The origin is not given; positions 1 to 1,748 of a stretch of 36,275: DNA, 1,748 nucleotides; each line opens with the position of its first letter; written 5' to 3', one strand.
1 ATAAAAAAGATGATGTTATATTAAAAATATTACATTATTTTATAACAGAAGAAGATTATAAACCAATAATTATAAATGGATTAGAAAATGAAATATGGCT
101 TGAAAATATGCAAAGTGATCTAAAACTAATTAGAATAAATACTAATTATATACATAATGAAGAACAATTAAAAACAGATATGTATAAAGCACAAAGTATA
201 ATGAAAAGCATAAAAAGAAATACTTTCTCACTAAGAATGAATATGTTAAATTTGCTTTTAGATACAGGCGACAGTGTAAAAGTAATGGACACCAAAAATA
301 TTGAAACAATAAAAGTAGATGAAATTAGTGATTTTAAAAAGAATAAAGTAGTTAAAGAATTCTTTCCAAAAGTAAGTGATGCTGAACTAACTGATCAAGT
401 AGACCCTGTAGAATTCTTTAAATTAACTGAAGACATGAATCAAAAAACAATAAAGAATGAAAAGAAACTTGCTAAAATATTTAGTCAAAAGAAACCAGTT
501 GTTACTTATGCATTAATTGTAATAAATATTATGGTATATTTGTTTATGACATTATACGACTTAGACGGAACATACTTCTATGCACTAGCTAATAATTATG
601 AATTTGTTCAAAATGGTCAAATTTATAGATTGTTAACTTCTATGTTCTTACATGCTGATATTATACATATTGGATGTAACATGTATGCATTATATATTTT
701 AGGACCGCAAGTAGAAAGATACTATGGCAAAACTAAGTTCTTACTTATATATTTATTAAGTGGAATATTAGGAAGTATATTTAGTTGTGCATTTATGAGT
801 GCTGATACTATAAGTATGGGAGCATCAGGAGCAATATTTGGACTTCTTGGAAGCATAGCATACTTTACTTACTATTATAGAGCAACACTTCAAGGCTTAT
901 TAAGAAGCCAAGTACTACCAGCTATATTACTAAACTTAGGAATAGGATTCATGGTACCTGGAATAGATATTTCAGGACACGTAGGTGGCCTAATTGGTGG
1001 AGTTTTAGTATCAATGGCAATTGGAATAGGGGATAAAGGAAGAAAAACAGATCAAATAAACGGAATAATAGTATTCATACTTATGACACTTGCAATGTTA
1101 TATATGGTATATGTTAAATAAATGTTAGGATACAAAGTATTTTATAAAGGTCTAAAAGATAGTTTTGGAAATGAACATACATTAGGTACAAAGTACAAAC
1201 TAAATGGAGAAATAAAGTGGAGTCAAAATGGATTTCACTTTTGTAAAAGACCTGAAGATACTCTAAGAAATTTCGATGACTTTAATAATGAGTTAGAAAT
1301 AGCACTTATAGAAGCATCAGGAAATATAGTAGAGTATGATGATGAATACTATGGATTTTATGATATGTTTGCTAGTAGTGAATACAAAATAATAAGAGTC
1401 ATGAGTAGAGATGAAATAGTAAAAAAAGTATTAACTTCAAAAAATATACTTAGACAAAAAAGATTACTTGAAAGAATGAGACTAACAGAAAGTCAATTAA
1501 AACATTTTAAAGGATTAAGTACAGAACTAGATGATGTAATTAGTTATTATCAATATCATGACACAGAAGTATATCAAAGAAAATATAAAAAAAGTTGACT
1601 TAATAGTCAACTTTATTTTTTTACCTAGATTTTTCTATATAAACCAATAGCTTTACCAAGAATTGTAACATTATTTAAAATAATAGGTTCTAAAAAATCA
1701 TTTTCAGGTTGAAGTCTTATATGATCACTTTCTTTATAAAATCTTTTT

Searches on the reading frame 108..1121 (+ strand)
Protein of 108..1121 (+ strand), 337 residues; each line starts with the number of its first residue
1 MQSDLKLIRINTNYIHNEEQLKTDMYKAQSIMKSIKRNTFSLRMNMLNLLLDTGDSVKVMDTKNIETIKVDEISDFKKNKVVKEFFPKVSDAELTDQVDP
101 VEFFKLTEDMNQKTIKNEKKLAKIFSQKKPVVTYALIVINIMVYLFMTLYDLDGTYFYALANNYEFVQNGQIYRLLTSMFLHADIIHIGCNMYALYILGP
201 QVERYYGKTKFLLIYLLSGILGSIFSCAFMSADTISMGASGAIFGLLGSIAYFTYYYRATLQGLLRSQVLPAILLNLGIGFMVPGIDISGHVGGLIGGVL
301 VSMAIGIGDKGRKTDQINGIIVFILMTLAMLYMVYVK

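Call 15: search_protein_families(library=pfam, proteins=[window:108-1121:+], max_evalue=0.001)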
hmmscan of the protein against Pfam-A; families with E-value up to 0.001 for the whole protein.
window:108-1121:+ (337 aa): 1 family
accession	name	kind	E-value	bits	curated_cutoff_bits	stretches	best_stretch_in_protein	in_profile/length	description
PF01694.28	Rhomboid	-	1.2e-37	129.7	22.6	1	170-304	2-139/143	Rhomboid domain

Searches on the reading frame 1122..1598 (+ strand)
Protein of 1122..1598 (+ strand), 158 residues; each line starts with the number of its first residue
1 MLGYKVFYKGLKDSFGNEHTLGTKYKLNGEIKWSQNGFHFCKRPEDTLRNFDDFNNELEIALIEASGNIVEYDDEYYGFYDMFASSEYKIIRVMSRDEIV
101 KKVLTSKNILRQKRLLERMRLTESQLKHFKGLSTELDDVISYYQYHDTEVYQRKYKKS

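Call 15: search_protein_families(library=pfam, proteins=[window:1122-1598:+], max_evalue=0.001)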
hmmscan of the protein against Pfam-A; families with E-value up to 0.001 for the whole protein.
window:1122-1598:+ (158 aa): 1 family
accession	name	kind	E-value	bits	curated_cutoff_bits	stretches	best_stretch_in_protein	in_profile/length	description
PF24703.2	DUF7666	-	1.9e-14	54.4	27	1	1-101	1-94/95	Domain of unknown function (DUF7666)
